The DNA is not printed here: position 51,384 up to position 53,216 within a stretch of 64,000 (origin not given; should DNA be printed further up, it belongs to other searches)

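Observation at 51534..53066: Glucosyl-3-phosphoglycerate synthase fused to a PTS EIIA(Ntr)-type domain, overlapping an SDR gene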

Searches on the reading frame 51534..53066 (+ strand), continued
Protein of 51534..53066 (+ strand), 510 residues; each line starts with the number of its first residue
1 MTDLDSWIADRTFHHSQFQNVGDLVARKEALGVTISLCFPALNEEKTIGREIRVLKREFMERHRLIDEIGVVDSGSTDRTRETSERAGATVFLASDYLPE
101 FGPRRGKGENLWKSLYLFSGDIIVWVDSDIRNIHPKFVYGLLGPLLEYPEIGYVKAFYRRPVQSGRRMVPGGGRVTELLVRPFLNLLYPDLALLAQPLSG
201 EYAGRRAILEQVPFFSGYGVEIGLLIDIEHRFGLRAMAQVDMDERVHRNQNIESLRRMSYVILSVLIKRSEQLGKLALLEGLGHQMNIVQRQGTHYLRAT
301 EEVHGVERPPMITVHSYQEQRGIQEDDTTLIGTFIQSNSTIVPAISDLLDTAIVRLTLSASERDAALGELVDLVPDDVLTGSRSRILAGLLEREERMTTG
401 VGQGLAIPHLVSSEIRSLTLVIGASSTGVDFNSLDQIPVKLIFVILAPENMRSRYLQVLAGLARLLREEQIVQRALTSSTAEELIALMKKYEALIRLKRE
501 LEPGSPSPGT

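Call 8: find_encoding_contigs(protein=P0001, flank=10000, max_places=3)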
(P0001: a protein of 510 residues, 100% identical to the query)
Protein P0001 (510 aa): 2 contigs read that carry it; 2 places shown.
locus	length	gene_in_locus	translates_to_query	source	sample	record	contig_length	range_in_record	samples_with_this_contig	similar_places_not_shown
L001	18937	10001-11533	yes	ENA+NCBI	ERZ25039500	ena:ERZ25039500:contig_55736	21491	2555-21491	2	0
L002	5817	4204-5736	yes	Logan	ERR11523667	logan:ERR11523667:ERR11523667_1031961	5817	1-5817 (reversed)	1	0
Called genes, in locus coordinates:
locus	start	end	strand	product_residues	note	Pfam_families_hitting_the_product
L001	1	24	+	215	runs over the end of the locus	PF08551:DUF1751, PF01694:Rhomboid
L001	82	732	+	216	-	PF27391:TP_0983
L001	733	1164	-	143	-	PF02681:DUF212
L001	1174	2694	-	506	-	PF00528:BPD_transp_1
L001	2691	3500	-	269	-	PF00005:ABC_tran, PF13304:AAA_21 (faint)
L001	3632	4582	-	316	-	PF12974:Phosphonate-bd, PF09084:NMT1 (weak)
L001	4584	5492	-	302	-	-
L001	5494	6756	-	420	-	-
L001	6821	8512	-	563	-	PF00488:MutS_V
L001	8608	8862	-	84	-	-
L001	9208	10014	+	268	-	PF00106:adh_short, PF08659:KR, PF13561:adh_short_C2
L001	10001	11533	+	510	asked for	PF00535:Glycos_transf_2, PF00359:PTS_EIIA_2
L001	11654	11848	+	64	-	-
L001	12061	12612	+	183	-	PF04542:Sigma70_r2, PF08281:Sigma70_r4_2 (weak), PF04545:Sigma70_r4 (weak)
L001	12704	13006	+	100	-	-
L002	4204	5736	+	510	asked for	PF00535:Glycos_transf_2, PF00359:PTS_EIIA_2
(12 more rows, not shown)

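Call 10: find_encoding_contigs(protein=P0002, flank=10000, max_places=1)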
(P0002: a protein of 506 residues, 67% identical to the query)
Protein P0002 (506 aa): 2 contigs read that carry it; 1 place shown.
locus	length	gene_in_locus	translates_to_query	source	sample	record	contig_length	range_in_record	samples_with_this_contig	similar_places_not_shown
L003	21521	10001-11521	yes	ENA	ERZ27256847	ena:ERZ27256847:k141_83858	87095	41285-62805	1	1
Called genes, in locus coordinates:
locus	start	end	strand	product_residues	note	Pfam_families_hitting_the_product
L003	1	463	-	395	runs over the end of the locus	PF00278:Orn_DAP_Arg_deC, PF02784:Orn_Arg_deC_N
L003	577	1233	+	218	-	PF08551:DUF1751 (weak), PF01694:Rhomboid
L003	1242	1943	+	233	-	PF27391:TP_0983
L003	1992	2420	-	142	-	PF02681:DUF212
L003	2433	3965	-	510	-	PF00528:BPD_transp_1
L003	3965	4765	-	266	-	PF00005:ABC_tran, PF13304:AAA_21 (faint)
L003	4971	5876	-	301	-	PF12974:Phosphonate-bd, PF09084:NMT1 (weak)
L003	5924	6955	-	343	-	PF13581:HATPase_c_2, PF02518:HATPase_c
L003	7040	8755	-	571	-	PF00488:MutS_V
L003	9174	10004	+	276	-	PF00106:adh_short, PF08659:KR, PF13561:adh_short_C2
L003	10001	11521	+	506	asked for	PF00535:Glycos_transf_2, PF00359:PTS_EIIA_2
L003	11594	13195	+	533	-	PF00072:Response_reg, PF17853:GGDEF_2, PF00165:HTH_AraC (weak), PF12833:HTH_18, PF00165:HTH_AraC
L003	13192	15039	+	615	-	PF02743:dCache_1, PF00672:HAMP, PF06580:His_kinase, PF02518:HATPase_c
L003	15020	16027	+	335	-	PF00532:Peripla_BP_1, PF13407:Peripla_BP_4, PF13377:Peripla_BP_3 (weak)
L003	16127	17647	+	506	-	PF02463:SMC_N (faint), PF00005:ABC_tran, PF13304:AAA_21 (faint), PF00005:ABC_tran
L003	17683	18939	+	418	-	PF02653:BPD_transp_2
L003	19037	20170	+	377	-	PF13407:Peripla_BP_4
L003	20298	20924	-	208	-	PF05148:Methyltransf_8, PF13489:Methyltransf_23, PF01209:Ubie_methyltran, PF05175:MTS, PF13847:Methyltransf_31, PF08241:Methyltransf_11, PF08242:Methyltransf_12, PF13649:Methyltransf_25, +4 more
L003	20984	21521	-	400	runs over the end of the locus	PF00083:Sugar_tr (faint), PF07690:MFS_1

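Call 11: find_encoding_contigs(protein=P0029, flank=10000, max_places=1)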
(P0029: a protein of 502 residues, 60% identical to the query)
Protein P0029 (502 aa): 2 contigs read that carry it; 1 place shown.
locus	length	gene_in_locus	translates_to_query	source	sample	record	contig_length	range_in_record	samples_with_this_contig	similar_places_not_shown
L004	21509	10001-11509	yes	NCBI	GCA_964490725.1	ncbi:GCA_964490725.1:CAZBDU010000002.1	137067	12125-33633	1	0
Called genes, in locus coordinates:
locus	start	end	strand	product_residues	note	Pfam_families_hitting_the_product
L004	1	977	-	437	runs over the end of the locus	PF00072:Response_reg, PF00158:Sigma54_activat, PF14532:Sigma54_activ_2, PF00004:AAA (weak), PF07728:AAA_5 (weak), PF25601:AAA_lid_14, PF02954:HTH_8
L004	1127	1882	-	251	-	PF00106:adh_short, PF08659:KR, PF01370:Epimerase (weak), PF13561:adh_short_C2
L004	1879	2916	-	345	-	PF08240:ADH_N, PF16912:Glu_dehyd_C, PF00107:ADH_zinc_N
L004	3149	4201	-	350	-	PF04909:Amidohydro_2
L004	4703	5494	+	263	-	PF01547:SBP_bac_1, PF13416:SBP_bac_8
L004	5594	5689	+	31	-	-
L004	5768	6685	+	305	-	PF00528:BPD_transp_1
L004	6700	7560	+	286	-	PF00528:BPD_transp_1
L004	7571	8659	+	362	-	-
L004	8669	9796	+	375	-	PF01208:URO-D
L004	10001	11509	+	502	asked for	PF00535:Glycos_transf_2, PF00359:PTS_EIIA_2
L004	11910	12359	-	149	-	PF06803:DUF1232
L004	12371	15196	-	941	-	PF00580:UvrD-helicase, PF13245:AAA_19, PF13361:UvrD_C, PF13538:UvrD_C_2 (faint), PF12705:PDDEXK_1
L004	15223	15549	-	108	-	-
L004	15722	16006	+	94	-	PF08734:GYD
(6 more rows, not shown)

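Call 12: find_encoding_contigs(protein=P0063, flank=10000, max_places=1)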
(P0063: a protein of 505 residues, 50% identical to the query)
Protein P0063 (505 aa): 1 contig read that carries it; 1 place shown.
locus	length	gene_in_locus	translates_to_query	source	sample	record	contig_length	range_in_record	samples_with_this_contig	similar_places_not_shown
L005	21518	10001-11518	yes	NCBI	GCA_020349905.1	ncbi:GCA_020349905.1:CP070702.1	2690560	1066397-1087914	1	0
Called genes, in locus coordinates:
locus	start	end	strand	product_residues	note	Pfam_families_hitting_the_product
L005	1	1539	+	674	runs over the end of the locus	PF16254:DUF4910, PF04389:Peptidase_M28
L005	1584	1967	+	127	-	PF03061:4HBT, PF13279:4HBT_2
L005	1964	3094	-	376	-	PF01063:Aminotran_4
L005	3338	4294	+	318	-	PF26233:NicX, PF02073:Peptidase_M29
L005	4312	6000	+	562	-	PF00209:SNF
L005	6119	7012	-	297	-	-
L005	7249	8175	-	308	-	PF01040:UbiA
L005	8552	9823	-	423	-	PF01979:Amidohydro_1, PF07969:Amidohydro_3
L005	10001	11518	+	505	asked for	PF00535:Glycos_transf_2, PF00359:PTS_EIIA_2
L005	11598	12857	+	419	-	PF00535:Glycos_transf_2 (faint), PF21969:MGS_GT (weak)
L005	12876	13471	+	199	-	PF05552:MS_channel_1st_1 (faint)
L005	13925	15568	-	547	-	PF12796:Ank_2, PF13606:Ank_3 (faint), PF13857:Ank_5 (weak), PF13637:Ank_4, PF00023:Ank, PF13857:Ank_5, PF00144:Beta-lactamase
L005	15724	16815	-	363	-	PF00561:Abhydrolase_1, PF12697:Abhydrolase_6, PF12146:Hydrolase_4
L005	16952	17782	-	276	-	PF00753:Lactamase_B (weak)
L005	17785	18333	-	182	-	-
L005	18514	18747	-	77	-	-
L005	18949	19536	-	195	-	PF09603:Fib_succ_major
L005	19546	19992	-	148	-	PF19851:DUF6326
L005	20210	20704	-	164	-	PF06445:GyrI-like, PF14526:Cass2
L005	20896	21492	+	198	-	-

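Call 13: find_encoding_contigs(protein=P0077, flank=10000, max_places=1)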
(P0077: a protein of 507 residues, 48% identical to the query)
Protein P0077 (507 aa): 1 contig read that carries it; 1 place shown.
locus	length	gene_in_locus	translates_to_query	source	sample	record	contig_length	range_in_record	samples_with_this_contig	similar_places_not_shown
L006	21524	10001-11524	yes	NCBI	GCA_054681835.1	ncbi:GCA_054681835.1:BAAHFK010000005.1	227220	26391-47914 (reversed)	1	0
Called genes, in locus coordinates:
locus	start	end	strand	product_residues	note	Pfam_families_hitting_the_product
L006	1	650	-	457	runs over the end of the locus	PF01029:NusB, PF22458:RsmF-B_ferredox, PF01189:Methyltr_RsmB-F, PF01728:FtsJ (faint), PF13847:Methyltransf_31 (weak)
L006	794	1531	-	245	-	PF00483:NTP_transferase, PF01128:IspD, PF02348:CTP_transf_3, PF12804:NTP_transf_3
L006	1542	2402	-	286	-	PF02569:Pantoate_ligase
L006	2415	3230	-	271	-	PF02548:Pantoate_transf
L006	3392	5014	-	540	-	PF00118:Cpn60_TCP1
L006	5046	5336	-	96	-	PF00166:Cpn10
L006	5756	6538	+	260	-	PF00378:ECH_1, PF16113:ECH_2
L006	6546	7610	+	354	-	PF00512:HisKA (weak), PF02518:HATPase_c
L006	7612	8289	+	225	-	PF06888:Put_Phosphatase (weak), PF12710:HAD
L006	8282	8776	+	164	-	PF03830:PTSIIB_sorb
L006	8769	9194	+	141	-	PF01894:YjbQ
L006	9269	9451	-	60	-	-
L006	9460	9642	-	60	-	-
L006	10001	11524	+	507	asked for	PF00535:Glycos_transf_2, PF00359:PTS_EIIA_2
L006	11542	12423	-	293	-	PF03576:Peptidase_S58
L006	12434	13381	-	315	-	PF01073:3Beta_HSD, PF01370:Epimerase, PF02719:Polysacc_synt_2 (weak), PF04321:RmlD_sub_bind, PF16363:GDP_Man_Dehyd, PF07993:NAD_binding_4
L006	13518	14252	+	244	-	PF00483:NTP_transferase, PF12804:NTP_transf_3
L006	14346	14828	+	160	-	PF04008:Adenosine_kin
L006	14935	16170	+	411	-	PF13424:TPR_12 (faint)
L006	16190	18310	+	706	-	PF01433:Peptidase_M1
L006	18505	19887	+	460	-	PF00365:PFK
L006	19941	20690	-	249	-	PF00005:ABC_tran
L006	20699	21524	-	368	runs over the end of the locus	PF13100:OstA_2, PF06835:LptC (faint), PF03968:LptD_N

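Call 14: find_encoding_contigs(protein=P0111, flank=10000, max_places=1)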
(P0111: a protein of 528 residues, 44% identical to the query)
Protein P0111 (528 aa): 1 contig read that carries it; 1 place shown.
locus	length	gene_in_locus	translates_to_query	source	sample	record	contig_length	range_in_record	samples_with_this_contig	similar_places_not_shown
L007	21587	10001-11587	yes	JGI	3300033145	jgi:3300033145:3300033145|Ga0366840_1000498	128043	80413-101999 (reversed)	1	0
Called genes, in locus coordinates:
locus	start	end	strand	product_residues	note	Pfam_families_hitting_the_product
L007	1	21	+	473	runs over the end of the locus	PF00370:FGGY_N, PF02782:FGGY_C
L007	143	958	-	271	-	-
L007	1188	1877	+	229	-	PF00198:2-oxoacid_dh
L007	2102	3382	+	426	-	PF01208:URO-D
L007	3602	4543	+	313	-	PF00294:PfkB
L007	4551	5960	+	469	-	-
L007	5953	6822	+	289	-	PF00702:Hydrolase (weak)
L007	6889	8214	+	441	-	PF13692:Glyco_trans_1_4 (weak), PF00534:Glycos_transf_1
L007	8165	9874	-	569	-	PF00128:Alpha-amylase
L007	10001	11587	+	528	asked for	PF00535:Glycos_transf_2, PF00359:PTS_EIIA_2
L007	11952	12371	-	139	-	PF09383:NIL, PF13746:Fer4_18 (weak), PF00037:Fer4, PF12838:Fer4_7, PF13237:Fer4_10, PF14697:Fer4_21, PF13187:Fer4_9, PF00037:Fer4, +8 more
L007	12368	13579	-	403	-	PF01837:HcyBio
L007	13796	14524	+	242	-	PF00106:adh_short, PF08659:KR (faint), PF13561:adh_short_C2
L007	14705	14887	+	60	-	-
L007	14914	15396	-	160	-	PF04008:Adenosine_kin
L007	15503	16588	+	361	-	PF03033:Glyco_transf_28, PF04101:Glyco_tran_28_C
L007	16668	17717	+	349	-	PF01791:DeoC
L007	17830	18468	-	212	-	PF00027:cNMP_binding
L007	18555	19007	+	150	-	PF01809:YidD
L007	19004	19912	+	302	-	-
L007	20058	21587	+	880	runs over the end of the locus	PF12705:PDDEXK_1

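Call 24: search_protein_families(library=ncbifam, proteins=[L005:11598-12857:+, L005:12876-13471:+, L007:8165-9874:-, L007:6889-8214:+, L007:5953-6822:+, L007:4551-5960:+, L006:7612-8289:+, L006:8282-8776:+], max_evalue=0.00001)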
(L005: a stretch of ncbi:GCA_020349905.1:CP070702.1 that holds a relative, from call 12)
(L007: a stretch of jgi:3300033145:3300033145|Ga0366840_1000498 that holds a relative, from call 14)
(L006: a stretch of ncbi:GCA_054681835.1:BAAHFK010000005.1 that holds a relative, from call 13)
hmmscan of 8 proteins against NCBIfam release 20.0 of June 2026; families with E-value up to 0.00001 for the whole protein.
L005:11598-12857:+ (419 aa): 1 family
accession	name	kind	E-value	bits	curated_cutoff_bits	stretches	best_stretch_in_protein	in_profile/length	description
NF010496.0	PRK13915.1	equivalog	3.6e-15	55.8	262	1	19-271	29-272/307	glucosyl-3-phosphoglycerate synthase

L005:12876-13471:+ (198 aa): 1 family
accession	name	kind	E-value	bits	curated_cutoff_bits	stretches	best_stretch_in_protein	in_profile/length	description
NF033912.1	msc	subfamily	1.8e-08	34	100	1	15-195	174-348/365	mechanosensitive ion channel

L007:8165-9874:- (569 aa): 6 families
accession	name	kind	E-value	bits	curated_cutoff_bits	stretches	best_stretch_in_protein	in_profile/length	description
TIGR03852.1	sucrose_gtfA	equivalog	1.9e-68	231.1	334.4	1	51-532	3-466/470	sucrose phosphorylase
TIGR02456.1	treS_nterm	equivalog_domain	4.6e-37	127.7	678.35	1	78-341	36-307/539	maltose alpha-D-glucosyltransferase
TIGR02403.1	trehalose_treC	equivalog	1e-23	83.8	799.05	1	48-239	3-200/544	alpha,alpha-phosphotrehalase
NF008183.0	PRK10933.1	subfamily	5.1e-15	55.1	535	1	49-239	10-207/551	alpha,alpha-phosphotrehalase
NF051899.1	BetGalacBglAAgro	equivalog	2.7e-14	52.5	900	1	80-239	39-204/537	beta-galactosidase BglA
NF041090.1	Cyc-maltodext_AglB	equivalog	5.1e-14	51.9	540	1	77-158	72-159/470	cyclomaltodextrinase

L007:6889-8214:+ (441 aa): 5 families
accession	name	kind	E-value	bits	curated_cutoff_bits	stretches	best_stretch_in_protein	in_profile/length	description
NF041101.1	manno_glu_gly_synth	equivalog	1.5e-74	251.3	640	1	18-424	3-430/431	mannosylglucosylglycerate synthase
NF038295.1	EPS_HpsP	equivalog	1.2e-11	44.2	550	1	188-420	160-379/388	hormogonium polysaccharide biosynthesis glycosyltransferase HpsP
TIGR04047.1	MSMEG_0565_glyc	hypoth_equivalog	4.7e-08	32.5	259.85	1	184-365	141-315/373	MSMEG_0565 family glycosyltransferase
NF012028.0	PRK15484.1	subfamily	7.7e-07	28.5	618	1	206-417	165-367/380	lipopolysaccharide N-acetylglucosaminyltransferase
TIGR02149.1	glgA_Coryne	subfamily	7.6e-06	25.3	302.4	0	206-420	173-382/391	glycogen synthase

L007:5953-6822:+ (289 aa): 4 families
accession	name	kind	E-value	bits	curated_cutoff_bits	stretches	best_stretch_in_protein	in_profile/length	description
TIGR02253.1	CTE7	subfamily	2.1e-14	53.8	169.75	1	34-263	1-205/221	TIGR02253 family HAD-type hydrolase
TIGR02252.1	DREG-2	subfamily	7.4e-11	42.2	155.2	1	65-247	21-203/203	HAD hydrolase, REG-2-like, family IA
TIGR02254.1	YjjG_YfnB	equivalog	2e-08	34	159.9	0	189-279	140-219/223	YjjG family noncanonical pyrimidine nucleotidase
TIGR01458.1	HAD-SF-IIA-hyp3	hypoth_equivalog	1.1e-06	28.2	175.95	0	200-282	178-253/257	TIGR01458 family HAD-type hydrolase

L007:4551-5960:+ (469 aa): 0 families

L006:7612-8289:+ (225 aa): 5 families
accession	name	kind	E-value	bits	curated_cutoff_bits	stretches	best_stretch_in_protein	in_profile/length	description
NF007103.0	PRK09552.1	equivalog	2.8e-31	109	292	1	4-215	3-217/220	2-hydroxy-3-keto-5-methylthiopentenyl-1-phosphate phosphatase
TIGR01489.1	DKMTPPase-SF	subfamily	3e-31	109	81.55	1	4-183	1-187/188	MtnX-like HAD-IB family phosphatase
TIGR03333.1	salvage_mtnX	equivalog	3.2e-25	89.3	303.2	1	7-214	2-212/214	2-hydroxy-3-keto-5-methylthiopentenyl-1-phosphate phosphatase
TIGR01488.1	HAD-SF-IB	subfamily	2e-21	76.7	45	1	6-176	1-176/177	HAD-IB family phosphatase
TIGR00338.1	serB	equivalog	7.3e-06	25.7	144.15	1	4-179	15-189/219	phosphoserine phosphatase SerB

L006:8282-8776:+ (164 aa): 4 families
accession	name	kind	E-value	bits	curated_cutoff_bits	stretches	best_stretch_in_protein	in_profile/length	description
TIGR00854.1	pts-sorbose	subfamily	6.8e-29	100.9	163.6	1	7-152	4-148/150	mannose/fructose/sorbose PTS transporter subunit IIB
NF011670.1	PRK15088.1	equivalog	3.2e-23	82.2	400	1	7-162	167-322/323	PTS mannose transporter subunit IIAB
NF007288.1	PRK09756.1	equivalog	1.2e-22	80.5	180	1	8-151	6-149/153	PTS galactosamine transporter subunit IIB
NF008508.1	PRK11425.1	equivalog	4.3e-16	59.1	180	1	8-159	7-157/157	PTS N-acetylgalactosamine transporter subunit IIB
